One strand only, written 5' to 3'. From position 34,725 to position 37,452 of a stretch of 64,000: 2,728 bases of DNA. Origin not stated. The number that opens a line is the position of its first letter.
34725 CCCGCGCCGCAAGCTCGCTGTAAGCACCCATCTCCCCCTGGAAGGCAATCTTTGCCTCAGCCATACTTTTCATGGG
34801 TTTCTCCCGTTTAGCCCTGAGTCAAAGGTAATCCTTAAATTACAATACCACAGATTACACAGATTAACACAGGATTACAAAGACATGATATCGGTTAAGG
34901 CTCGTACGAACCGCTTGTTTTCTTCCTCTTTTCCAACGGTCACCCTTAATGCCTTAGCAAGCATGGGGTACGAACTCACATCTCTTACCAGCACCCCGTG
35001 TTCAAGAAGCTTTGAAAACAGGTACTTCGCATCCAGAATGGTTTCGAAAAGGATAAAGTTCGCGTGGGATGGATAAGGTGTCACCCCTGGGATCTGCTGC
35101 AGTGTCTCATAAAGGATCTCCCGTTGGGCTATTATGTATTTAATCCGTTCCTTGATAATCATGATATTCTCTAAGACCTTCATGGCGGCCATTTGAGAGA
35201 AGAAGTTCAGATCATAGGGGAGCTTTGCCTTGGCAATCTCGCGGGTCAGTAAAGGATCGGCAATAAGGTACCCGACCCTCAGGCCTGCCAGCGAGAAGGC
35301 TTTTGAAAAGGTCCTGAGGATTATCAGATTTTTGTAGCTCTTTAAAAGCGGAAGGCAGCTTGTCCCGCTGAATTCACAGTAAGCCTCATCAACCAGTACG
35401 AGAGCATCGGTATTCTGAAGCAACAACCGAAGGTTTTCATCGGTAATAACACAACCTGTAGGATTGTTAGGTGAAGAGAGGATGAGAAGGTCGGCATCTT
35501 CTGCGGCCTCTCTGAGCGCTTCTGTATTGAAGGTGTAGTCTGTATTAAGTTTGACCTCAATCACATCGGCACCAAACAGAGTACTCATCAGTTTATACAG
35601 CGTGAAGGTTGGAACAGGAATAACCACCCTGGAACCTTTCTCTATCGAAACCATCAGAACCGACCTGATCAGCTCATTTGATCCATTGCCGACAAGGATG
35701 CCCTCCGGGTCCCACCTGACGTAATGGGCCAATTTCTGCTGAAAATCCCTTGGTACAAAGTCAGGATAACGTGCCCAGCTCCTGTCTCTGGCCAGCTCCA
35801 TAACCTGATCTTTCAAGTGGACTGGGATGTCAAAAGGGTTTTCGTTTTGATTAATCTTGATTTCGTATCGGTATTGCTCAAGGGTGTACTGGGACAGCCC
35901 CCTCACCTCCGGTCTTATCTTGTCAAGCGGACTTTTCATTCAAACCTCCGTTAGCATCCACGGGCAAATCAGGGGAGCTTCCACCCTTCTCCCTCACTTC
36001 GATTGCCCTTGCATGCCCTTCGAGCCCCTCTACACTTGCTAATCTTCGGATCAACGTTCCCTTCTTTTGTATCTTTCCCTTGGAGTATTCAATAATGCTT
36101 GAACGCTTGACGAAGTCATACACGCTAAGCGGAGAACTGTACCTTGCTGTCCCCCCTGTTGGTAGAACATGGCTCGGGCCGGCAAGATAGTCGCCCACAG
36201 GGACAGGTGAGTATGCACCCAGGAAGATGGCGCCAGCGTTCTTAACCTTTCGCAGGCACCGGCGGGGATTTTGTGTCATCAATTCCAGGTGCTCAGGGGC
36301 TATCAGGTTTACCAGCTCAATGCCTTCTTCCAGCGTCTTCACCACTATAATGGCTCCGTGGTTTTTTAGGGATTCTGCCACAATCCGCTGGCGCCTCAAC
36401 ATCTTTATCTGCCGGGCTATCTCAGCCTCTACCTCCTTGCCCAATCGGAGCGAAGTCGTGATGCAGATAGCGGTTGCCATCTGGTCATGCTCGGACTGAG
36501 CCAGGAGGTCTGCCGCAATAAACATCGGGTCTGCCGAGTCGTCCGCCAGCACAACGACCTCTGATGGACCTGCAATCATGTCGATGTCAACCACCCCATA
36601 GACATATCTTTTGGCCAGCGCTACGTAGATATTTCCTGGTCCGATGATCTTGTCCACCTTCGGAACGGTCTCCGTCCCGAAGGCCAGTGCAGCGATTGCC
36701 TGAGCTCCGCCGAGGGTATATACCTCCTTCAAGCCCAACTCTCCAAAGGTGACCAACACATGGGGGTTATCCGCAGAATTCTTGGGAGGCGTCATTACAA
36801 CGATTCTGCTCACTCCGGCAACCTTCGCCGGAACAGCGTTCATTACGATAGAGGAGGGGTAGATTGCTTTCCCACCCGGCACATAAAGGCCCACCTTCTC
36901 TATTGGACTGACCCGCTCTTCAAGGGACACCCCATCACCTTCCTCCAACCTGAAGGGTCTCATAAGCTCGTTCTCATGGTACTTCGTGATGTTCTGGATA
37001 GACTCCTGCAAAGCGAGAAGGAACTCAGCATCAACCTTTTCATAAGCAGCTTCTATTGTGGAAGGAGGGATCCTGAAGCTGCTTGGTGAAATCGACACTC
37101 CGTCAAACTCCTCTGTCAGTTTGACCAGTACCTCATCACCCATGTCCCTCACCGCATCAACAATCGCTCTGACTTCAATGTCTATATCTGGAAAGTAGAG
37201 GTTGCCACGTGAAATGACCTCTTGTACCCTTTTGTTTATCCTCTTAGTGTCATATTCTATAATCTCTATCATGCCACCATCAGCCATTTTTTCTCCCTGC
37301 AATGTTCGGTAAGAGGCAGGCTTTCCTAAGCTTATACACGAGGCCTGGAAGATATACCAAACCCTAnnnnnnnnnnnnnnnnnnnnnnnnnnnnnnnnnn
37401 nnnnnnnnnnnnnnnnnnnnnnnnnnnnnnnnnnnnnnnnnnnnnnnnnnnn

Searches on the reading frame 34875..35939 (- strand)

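Call 56: search_protein_families(library=pfam, proteins=[window:34875-35939:-], max_evalue=0.00001)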
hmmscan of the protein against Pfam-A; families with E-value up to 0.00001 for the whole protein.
window:34875-35939:- (354 aa): 2 families
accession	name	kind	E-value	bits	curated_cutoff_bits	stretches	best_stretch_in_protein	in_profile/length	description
PF00155.27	Aminotran_1_2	-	4e-57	194.5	19.7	1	27-348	4-361/361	Aminotransferase class I and II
PF04864.19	Alliinase_C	-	3.3e-06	26.7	22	1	81-226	69-208/363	Allinase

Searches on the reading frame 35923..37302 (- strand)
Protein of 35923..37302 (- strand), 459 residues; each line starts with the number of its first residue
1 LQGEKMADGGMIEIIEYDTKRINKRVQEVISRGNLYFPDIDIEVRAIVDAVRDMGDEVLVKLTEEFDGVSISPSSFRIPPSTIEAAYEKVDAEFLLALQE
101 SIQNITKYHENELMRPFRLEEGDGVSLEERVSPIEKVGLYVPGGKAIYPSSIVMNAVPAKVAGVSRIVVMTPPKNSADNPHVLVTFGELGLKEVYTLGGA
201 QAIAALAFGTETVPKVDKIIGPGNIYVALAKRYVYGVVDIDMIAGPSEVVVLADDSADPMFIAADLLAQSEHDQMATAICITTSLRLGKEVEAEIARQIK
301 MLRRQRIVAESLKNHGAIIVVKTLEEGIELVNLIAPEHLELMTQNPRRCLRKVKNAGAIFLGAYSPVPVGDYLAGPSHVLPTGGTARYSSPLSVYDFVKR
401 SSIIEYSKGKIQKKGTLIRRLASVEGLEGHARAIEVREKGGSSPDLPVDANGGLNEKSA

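Call 56: search_protein_families(library=pfam, proteins=[window:35923-37302:-], max_evalue=0.00001)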
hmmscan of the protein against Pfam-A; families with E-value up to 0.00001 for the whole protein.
window:35923-37302:- (459 aa): 1 family
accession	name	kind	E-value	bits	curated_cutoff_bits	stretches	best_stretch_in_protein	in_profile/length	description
PF00815.25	Histidinol_dh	-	3.5e-165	550.4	27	1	39-437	10-410/411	Histidinol dehydrogenase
